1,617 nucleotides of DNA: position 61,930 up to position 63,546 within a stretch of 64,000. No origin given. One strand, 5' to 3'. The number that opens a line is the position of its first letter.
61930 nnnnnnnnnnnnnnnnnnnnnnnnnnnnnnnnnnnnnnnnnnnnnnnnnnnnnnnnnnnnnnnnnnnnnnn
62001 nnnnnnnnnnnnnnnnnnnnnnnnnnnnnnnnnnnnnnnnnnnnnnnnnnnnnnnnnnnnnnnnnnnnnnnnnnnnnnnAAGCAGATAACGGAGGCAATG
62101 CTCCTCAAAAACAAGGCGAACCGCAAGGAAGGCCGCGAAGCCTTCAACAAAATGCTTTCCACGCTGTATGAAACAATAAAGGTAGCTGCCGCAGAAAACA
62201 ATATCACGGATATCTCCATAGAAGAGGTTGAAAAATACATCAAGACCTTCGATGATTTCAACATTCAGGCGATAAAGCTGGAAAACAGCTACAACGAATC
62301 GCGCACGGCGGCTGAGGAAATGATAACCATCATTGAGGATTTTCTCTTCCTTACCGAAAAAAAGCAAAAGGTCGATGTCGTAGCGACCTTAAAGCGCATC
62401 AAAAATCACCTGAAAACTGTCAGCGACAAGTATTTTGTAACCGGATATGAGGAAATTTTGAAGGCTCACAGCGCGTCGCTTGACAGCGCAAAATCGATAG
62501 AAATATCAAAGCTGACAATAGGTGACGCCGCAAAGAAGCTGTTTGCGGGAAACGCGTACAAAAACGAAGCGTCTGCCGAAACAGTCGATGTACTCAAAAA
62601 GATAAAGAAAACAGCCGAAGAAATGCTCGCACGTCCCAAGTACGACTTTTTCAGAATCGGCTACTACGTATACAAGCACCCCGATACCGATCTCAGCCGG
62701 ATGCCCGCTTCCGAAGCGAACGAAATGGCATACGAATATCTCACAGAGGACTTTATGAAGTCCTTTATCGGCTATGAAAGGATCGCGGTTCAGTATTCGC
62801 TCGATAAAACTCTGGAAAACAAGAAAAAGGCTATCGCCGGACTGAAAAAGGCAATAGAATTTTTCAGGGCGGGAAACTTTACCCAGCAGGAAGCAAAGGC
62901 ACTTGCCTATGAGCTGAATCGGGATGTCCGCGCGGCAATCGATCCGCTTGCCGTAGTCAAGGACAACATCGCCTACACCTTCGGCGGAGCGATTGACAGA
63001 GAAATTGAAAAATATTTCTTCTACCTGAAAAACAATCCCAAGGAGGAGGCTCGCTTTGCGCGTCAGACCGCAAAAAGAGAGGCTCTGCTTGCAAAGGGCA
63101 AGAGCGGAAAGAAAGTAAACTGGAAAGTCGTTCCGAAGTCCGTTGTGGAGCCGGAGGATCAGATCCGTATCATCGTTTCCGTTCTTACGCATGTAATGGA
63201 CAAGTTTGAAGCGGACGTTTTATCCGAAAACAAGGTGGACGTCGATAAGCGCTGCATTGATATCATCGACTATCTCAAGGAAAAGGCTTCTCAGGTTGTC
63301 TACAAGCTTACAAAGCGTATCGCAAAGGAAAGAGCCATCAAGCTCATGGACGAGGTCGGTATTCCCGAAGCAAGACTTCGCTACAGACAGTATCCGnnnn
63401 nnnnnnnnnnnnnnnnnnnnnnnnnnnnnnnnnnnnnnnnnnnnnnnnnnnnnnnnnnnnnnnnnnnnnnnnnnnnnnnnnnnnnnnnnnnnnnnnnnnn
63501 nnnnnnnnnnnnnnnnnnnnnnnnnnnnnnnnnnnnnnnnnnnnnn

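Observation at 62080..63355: Roughly 400-aa helical insertion inside the OppD-like nucleotide-binding domain, between the Q-loop and the LSGGQ signature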

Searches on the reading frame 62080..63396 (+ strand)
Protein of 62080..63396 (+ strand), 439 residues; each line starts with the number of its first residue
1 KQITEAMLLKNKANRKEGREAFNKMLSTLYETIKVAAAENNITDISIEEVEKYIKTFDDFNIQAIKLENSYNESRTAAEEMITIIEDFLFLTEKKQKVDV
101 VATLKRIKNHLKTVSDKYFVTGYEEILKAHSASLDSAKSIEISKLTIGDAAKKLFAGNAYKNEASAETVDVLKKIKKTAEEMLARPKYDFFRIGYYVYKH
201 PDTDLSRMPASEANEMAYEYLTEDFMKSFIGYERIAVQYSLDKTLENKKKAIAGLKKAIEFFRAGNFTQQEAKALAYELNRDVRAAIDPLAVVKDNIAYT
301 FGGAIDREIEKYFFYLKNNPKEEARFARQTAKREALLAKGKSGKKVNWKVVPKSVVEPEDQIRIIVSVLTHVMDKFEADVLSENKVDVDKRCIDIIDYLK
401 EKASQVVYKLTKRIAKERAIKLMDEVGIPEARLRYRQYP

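Call 7: search_solved_structures(query=window:62080-63396:+, max_evalue=10)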
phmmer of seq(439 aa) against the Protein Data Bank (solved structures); distinct sequences matched with E-value up to 10: 7.
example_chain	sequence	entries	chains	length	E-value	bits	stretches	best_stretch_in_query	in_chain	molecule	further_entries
1fvp_A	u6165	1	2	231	0.2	14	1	26-103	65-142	FLAVOPROTEIN 390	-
8zxx_A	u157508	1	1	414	0.7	12.3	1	365-408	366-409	1-deoxy-D-xylulose 5-phosphate reductoisomerase, apicoplastic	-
4y67_A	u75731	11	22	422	0.73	12.2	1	365-408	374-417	1-deoxy-D-xylulose 5-phosphate reductoisomerase, apicoplast | 1-deoxy-D-xylulose 5-phosphate reductoisomerase, apicoplastic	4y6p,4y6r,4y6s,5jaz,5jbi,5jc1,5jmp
4gae_A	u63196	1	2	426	0.73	12.2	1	365-408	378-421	1-deoxy-D-xylulose 5-phosphate reductoisomerase, apicoplast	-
4kp7_A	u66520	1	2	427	0.77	12.1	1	365-408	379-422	1-deoxy-D-xylulose 5-phosphate reductoisomerase, apicoplast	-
1y01_A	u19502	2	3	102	1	11.7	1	68-131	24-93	Alpha-hemoglobin stabilizing protein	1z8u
1w0b_A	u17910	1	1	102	1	11.7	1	68-131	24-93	ALPHA-HEMOGLOBIN STABILIZING PROTEIN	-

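Call 8: find_homologous_proteins(query=window:62101-63306:+, max_evalue=0.001)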
Query window:62101-63306:+ (402 aa): 258 proteins with E <= 0.001 among 8000 candidates; the best 120 are listed.
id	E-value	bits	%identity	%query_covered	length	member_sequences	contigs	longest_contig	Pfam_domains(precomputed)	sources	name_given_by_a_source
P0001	2.8e-170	584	73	96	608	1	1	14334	PF00005.34,PF08352.18,PF13304.13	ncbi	ncbi:MAG: oligopeptide/dipeptide ABC transporter ATP-binding protein [Eubacteriales bacterium]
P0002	7.9e-163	560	78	86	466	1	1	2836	PF00005.34,PF02463.26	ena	-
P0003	8.6e-160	550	67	100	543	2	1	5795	PF00005.34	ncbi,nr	ncbi:MAG: ABC transporter ATP-binding protein, partial [Clostridia bacterium]|nr:ABC transporter ATP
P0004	1.6e-156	539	64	100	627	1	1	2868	PF00005.34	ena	-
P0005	1.6e-156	539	65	100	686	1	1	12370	PF00005.34,PF08352.18,PF13304.13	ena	-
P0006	6.0e-155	534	65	100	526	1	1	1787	PF00005.34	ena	-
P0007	2.3e-154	532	67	100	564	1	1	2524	PF00005.34,PF13304.13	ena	-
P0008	2.8e-154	532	64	100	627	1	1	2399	PF00005.34,PF13304.13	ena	-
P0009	8.8e-154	530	63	100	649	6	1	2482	PF00005.34,PF08352.18,PF13304.13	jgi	jgi:oligopeptide/dipeptide ABC transporter ATP-binding protein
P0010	9.7e-153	527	65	100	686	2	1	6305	PF00005.34,PF08352.18,PF13304.13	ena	-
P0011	1.3e-151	523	65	100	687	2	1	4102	PF00005.34,PF08352.18,PF13304.13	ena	-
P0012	4.8e-151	521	62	100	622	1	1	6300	PF00005.34,PF13304.13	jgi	-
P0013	8.8e-149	514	63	97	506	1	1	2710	PF00005.34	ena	-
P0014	6.9e-148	511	64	100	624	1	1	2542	PF00005.34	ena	-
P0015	3.5e-146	505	61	100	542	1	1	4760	PF00005.34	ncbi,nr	ncbi:MAG: ABC transporter ATP-binding protein, partial [Clostridia bacterium]|nr:ABC transporter ATP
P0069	2.4e-71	259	70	46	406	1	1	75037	PF00005.34,PF08352.18,PF13304.13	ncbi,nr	ncbi:MAG: ATP-binding cassette domain-containing protein [Clostridia bacterium]|nr:ATP-binding casse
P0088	4.5e-66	242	66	45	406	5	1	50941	PF00005.34,PF08352.18,PF13304.13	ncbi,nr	ncbi:MAG: ABC transporter ATP-binding protein [Clostridia bacterium]|nr:ABC transporter ATP-binding 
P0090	8.5e-66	241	65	46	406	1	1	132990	PF00005.34,PF08352.18,PF13304.13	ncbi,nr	ncbi:MAG: ABC transporter ATP-binding protein [Clostridia bacterium]|nr:ABC transporter ATP-binding 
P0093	1.7e-65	240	40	100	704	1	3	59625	PF00005.34,PF02463.26,PF08352.18,PF13304.13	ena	-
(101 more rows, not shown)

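Call 11: find_encoding_contigs(protein=P0090, flank=8000, max_places=3)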
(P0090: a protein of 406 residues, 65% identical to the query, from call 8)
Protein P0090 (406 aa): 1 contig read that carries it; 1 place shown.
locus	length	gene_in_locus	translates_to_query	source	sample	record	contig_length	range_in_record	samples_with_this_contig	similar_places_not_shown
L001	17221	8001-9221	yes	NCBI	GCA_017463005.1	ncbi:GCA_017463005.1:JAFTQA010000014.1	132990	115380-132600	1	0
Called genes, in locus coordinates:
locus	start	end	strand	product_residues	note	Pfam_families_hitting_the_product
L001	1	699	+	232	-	PF17746:SfsA_N, PF03749:SfsA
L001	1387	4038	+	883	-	PF00496:SBP_bac_5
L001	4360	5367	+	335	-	PF00528:BPD_transp_1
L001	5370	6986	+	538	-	PF12911:OppC_N, PF00528:BPD_transp_1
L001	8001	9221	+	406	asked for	PF13304:AAA_21, PF00005:ABC_tran, PF08352:oligo_HPY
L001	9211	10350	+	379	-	PF00005:ABC_tran, PF08352:oligo_HPY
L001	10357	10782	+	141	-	-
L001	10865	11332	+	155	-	PF01451:LMWPc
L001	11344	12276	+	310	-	PF03629:SASA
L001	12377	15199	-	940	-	PF13306:LRR_5, PF12799:LRR_4 (faint), PF13855:LRR_8 (faint), PF13306:LRR_5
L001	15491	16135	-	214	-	-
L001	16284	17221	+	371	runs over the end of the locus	PF00248:Aldo_ket_red, PF13746:Fer4_18 (faint), PF14697:Fer4_21 (faint), PF12838:Fer4_7 (weak), PF13183:Fer4_8 (weak), PF13187:Fer4_9, PF13237:Fer4_10 (weak), PF13534:Fer4_17, +1 more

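Call 12: find_encoding_contigs(protein=P0069, flank=8000, max_places=3)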
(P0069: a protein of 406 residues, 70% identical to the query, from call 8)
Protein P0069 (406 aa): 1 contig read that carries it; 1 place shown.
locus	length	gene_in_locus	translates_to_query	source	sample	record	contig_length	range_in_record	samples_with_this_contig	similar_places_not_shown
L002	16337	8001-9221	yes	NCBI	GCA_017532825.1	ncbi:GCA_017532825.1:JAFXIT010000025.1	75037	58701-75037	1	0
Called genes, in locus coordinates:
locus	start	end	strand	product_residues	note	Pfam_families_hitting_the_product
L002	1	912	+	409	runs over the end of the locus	PF00291:PALP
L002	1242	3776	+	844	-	PF00496:SBP_bac_5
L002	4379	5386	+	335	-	PF00528:BPD_transp_1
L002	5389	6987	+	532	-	PF12911:OppC_N, PF00528:BPD_transp_1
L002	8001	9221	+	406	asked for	PF13304:AAA_21, PF00005:ABC_tran, PF08352:oligo_HPY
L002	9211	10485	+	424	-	PF00005:ABC_tran, PF08352:oligo_HPY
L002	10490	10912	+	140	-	-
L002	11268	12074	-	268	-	PF00924:MS_channel_2nd, PF21082:MS_channel_3rd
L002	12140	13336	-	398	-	-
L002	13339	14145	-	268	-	-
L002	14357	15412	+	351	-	PF01628:HrcA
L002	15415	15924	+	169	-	PF01025:GrpE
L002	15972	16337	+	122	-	PF00012:HSP70, PF06723:MreB_Mbl (weak), PF00012:HSP70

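Call 24: find_related_loci(query=A2, collection=genome_contigs, flank=6000)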
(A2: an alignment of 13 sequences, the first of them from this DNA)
Query A2 (405 aa) in genome_contigs; peptide patterns used: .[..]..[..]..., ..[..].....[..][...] (x = any residue, [..] = any of these).
436 stretches matched a pattern; 409 encode a relative of the query (tblastn E <= 1e-3); the best 80 are kept; 80 distinct loci.
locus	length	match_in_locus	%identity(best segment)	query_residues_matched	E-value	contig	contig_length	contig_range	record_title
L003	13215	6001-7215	80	1-405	0e+0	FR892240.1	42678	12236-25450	Ruminococcus sp. CAG:382 genomic scaffold, scf283, whole genome shotgun sequence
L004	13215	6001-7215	78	1-405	0e+0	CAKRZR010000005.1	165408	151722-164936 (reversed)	MAG: uncultured Eubacteriales bacterium isolate REFINED_METABAT215_TOP10_CONTIGS_1500_ASSEMBLY_K77_MERGED__Nepal_MoBio_F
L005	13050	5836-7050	77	1-405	0e+0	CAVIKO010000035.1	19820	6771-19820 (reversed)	bacterium isolate H07616-L1_cleanbin_000019 genome assembly, contig: Spades_H07616-L1_contig_1826, whole genome shotgun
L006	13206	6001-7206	78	1-405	0e+0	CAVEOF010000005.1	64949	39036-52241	Coriobacteriaceae bacterium isolate H07675-L1_cleanbin_000006 genome assembly, contig: Spades_H07675-L1_contig_285, whol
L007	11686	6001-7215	74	1-405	0e+0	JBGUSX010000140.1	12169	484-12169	MAG: Eubacteriales bacterium isolate fecal_MAG_83 fecal_MAG_83_contig_0140, whole genome shotgun sequence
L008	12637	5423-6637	71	1-405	0e+0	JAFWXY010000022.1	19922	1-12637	MAG: Clostridia bacterium isolate RGIG6172 Sheep_Rectum-1__c154930, whole genome shotgun sequence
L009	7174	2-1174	74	13-405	0e+0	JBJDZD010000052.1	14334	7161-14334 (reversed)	MAG: Eubacteriales bacterium isolate LOHA14_bin.037 NODE_2030_length_14334_cov_7.241193, whole genome shotgun sequence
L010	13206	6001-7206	69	1-405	0e+0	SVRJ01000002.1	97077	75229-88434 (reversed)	MAG: Oscillospiraceae bacterium isolate SIG640 NODE_1045_length_97077_cov_1.712739, whole genome shotgun sequence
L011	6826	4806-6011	68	1-405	0e+0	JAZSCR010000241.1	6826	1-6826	MAG: Eubacteriales bacterium isolate T1900044604_TS20190070.MAGScoT_cleanbin_000028 SGB_718_k141_1101166, whole genome s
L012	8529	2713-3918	69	1-405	0e+0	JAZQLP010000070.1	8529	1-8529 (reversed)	MAG: Eubacteriales bacterium isolate T1900044609_TS20190075.MAGScoT_cleanbin_000020 SGB_786_k141_1619531, whole genome s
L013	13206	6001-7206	67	1-405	2e-178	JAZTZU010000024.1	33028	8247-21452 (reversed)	MAG: Eubacteriales bacterium isolate T1900045323_YK20190012.MAGScoT_cleanbin_000021 SGB_6394_k141_261330, whole genome s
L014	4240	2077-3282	67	1-405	0e+0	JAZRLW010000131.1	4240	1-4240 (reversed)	MAG: Eubacteriales bacterium isolate T1900045429_YK20190120.MAGScoT_cleanbin_000023 SGB_7087_k141_152305, whole genome s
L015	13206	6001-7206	67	1-405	5e-178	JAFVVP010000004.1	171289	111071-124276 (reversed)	MAG: Clostridia bacterium isolate RGIG5435 Sheep_Colon-4__c695, whole genome shotgun sequence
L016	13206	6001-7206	67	1-405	6e-178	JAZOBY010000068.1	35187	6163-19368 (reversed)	MAG: Faecousia sp. isolate T1900044757_TS20190223.MAGScoT_cleanbin_000050 SGB_2309_k141_419930, whole genome shotgun seq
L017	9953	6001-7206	67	1-405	1e-177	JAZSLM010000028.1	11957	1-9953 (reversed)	MAG: Eubacteriales bacterium isolate T1900044557_TS20190023.MAGScoT_cleanbin_000114 SGB_322_k141_3713665, whole genome s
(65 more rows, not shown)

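Call 29: predict_structure(alignment_id=A2)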
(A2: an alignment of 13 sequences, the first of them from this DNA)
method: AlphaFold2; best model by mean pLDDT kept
length: 405 residues; sequences in the alignment: 13
mean_pLDDT: 88.0   pTM: 0.74
mean pLDDT of the five models: 88.0, 87.8, 87.2, 86.9, 85.7
residues with pLDDT >= 90: 269; 70-90: 95; 50-70: 33; < 50: 8
segments of 3 or more residues with pLDDT < 50: 148-151, 403-405
pLDDT, mean of each block of 10 residues (from residue 1): 69 91 95 90 92 87 92 96 88 91 94 94 95 80 52 72 96 95 92 91 94 94 94 95 97 95 96 96 90 95 94 87 81 58 69 95 97 88 92 83 49
secondary structure, 60 per line:
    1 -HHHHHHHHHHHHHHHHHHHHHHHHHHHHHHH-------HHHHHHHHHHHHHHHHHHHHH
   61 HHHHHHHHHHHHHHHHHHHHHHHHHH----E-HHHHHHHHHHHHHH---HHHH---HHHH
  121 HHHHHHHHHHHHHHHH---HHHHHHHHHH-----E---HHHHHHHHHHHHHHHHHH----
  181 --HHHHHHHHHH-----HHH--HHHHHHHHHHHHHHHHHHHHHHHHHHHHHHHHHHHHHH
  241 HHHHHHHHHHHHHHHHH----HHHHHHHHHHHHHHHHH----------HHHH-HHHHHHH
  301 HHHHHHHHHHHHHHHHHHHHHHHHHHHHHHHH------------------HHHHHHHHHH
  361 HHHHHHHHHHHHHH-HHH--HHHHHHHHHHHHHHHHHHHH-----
elements in order: H2-32 H40-86 H93-106 H110-113 H117-136 H140-149 H159-176 H183-192 H203-257 H262-278 H289-292 H294-332 H351-374 H381-400

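Call 31: search_protein_representatives(alignment_id=A2)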
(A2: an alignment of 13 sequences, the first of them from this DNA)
Query: 13 sequences, 387 profile positions. Proteins with E-value up to 0.001 (for the whole library): 253; up to 1e-10: 164; up to 1e-30: 73. The best 150 are listed.
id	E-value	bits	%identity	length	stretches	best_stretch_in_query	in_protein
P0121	2.2e-121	422.1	-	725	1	1-387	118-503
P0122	2.4e-117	408.8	-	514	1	1-387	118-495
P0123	8.5e-105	367.5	-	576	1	1-387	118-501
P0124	8.5e-86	304.9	-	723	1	1-387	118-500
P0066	1.4e-85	304.3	-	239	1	143-344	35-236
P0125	1.7e-75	271.0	-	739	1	1-387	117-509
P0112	9.6e-73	262.0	-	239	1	234-387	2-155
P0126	8.3e-71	255.6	-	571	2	210-386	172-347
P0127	1.2e-70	255.1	-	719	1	1-387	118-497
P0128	2.2e-66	241.1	-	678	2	1-295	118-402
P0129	8.1e-66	239.2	-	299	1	1-298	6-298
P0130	2.3e-65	237.7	-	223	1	96-300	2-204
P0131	3.3e-65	237.2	-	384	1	1-254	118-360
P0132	5.4e-64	233.2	-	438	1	1-222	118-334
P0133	2.7e-59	217.7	-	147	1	232-375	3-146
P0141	1.1e-53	199.2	-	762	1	1-387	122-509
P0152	1.4e-42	162.7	-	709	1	4-385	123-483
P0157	8.8e-40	153.5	-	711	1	2-382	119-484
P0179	3.5e-35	138.3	-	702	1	1-387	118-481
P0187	9.7e-32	127.0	-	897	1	7-387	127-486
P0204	2.6e-28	115.7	-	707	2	141-302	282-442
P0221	1.3e-23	100.3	-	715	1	3-386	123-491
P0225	3.0e-21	92.5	-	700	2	141-387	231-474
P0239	2.7e-18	82.7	-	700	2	4-299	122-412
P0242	1.1e-17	80.8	-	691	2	202-363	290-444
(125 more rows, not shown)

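Call 32: list_cluster_members(proteins=[P0141, P0152, P0157, P0179, P0187, P0221, P0225, P0239, P0242, P0204])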
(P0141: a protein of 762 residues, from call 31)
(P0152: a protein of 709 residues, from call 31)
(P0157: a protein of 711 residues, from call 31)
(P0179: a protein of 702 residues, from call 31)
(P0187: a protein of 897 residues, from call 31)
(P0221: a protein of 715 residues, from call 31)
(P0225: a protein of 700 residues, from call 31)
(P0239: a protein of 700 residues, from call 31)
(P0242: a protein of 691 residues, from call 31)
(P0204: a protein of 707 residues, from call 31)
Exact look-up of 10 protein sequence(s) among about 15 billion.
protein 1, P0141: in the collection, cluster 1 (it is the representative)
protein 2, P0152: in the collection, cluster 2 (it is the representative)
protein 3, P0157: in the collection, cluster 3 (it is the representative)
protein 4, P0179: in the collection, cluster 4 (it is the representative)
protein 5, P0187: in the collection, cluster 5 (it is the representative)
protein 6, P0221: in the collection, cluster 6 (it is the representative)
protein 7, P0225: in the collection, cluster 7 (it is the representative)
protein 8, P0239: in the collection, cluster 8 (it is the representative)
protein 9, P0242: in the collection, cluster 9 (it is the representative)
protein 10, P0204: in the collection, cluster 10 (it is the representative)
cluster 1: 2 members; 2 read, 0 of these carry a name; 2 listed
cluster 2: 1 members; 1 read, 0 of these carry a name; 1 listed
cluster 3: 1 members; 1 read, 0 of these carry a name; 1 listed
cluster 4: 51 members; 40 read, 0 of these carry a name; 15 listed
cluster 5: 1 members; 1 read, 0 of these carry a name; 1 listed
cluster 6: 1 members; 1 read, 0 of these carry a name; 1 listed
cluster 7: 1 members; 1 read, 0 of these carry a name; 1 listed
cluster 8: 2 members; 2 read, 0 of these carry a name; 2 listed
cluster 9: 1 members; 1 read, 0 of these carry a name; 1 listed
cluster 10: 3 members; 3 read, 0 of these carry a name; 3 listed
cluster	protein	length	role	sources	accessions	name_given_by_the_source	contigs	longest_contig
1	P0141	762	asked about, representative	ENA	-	-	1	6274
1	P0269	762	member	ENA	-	-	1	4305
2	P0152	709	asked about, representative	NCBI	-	-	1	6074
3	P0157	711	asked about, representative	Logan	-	-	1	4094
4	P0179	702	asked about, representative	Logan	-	-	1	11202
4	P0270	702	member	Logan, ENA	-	-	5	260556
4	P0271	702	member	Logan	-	-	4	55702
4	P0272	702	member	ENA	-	-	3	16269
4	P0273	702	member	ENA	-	-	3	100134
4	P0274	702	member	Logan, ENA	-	-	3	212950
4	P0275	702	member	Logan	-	-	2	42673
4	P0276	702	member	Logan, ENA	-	-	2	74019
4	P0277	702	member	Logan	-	-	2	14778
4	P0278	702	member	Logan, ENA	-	-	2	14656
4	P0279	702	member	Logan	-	-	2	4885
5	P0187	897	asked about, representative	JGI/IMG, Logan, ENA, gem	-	-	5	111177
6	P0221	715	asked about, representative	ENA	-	-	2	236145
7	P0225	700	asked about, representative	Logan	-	-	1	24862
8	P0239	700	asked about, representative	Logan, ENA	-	-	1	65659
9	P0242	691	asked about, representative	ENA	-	-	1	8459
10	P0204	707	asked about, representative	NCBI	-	-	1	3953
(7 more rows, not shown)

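Call 35: fold_search(model_id=the predicted structure, library=pdb)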
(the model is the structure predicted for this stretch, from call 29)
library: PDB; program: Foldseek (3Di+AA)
matches with E <= 10: 360; with E <= 0.001: 0
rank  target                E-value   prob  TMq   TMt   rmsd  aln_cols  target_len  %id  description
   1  9cpb_5T               1.1e-01  0.16  0.10  0.13  32.8       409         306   14  Atomic model of bovine Fallopian tube cilia doublet microtubule (48-nm periodicity) (released 2024-10-30)
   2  7rro_B6               1.7e-01  0.14  0.11  0.12  39.1       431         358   13  Structure of the 48-nm repeat doublet microtubule from bovine tracheal cilia (released 2021-10-27)
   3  6ob6_A                1.7e-01  0.12  0.12  0.12  29.4       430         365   10  Human equilibrative nucleoside transporter-1, S-(4-nitrobenzyl)-6-thioinosine bound, merohedrally twinned (released 2019-07-03)
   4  6qva                  2.3e-01  0.20  0.13  0.16  29.2       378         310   10  Crystal structure of a CHAD domain from Chlorobium tepidum in complex with inorganic polyphosphate (released 2019-05-29)
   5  9w32_A                3.0e-01  0.18  0.16  0.16  25.0       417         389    8  antagonist 1-bound inactive SSTR5 structure (released 2026-01-21)
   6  8otz_Ct               3.0e-01  0.11  0.11  0.11  38.0       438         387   13  48-nm repeat of the native axonemal doublet microtubule from bovine sperm (released 2023-11-22)
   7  8tf5                  3.3e-01  0.51  0.23  0.24  21.0       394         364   10  Crystal structure of orphan G protein-coupled receptor 6, pseudoapo form (released 2024-12-04)
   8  7p5c_A                3.3e-01  0.12  0.12  0.12  34.3       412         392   10  Cryo-EM structure of human TTYH3 in Ca2+ and GDN (released 2021-08-11)
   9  8j07_8K               3.8e-01  0.13  0.13  0.13  41.7       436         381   13  96nm repeat of human respiratory doublet microtubule and associated axonemal complexes (released 2023-07-26)
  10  3e0s_A                3.9e-01  0.16  0.13  0.16  28.4       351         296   10  Crystal structure of an uncharacterized protein from Chlorobium tepidum (released 2008-08-26)
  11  9cpc_3K               4.1e-01  0.12  0.11  0.14  32.4       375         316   15  Atomic model of porcine brain ventricles cilia doublet microtubule (48-nm periodicity) (released 2024-10-23)
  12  9mg8_B                4.3e-01  0.13  0.12  0.14  34.1       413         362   13  Crystal Structure of b-iTHR-110 (released 2025-12-17)
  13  7p5j_A                4.3e-01  0.13  0.14  0.14  33.9       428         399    9  Cryo-EM structure of human TTYH1 in GDN (released 2021-08-11)
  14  8wdf                  4.7e-01  0.14  0.10  0.15  24.3       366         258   11  Chemoreceptor PilJ from Pseudomonas aeruginosa PA14 (released 2024-07-24)
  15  8to0_j                4.7e-01  0.10  0.11  0.12  40.4       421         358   11  48-nm repeating structure of doublets from mouse sperm flagella (released 2023-11-01)
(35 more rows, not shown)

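Call 39: search_protein_families(library=ncbifam, proteins=[window:62101-63306:+], max_evalue=10)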
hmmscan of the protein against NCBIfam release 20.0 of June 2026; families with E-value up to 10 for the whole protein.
window:62101-63306:+ (402 aa): 1 family
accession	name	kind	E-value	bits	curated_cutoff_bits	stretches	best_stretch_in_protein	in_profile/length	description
NF045953.1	DCM_methyl_Nterm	subfamily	1.2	9.9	93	1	22-98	15-89/107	DNA (cytosine-5-)-methyltransferase N-terminal subunit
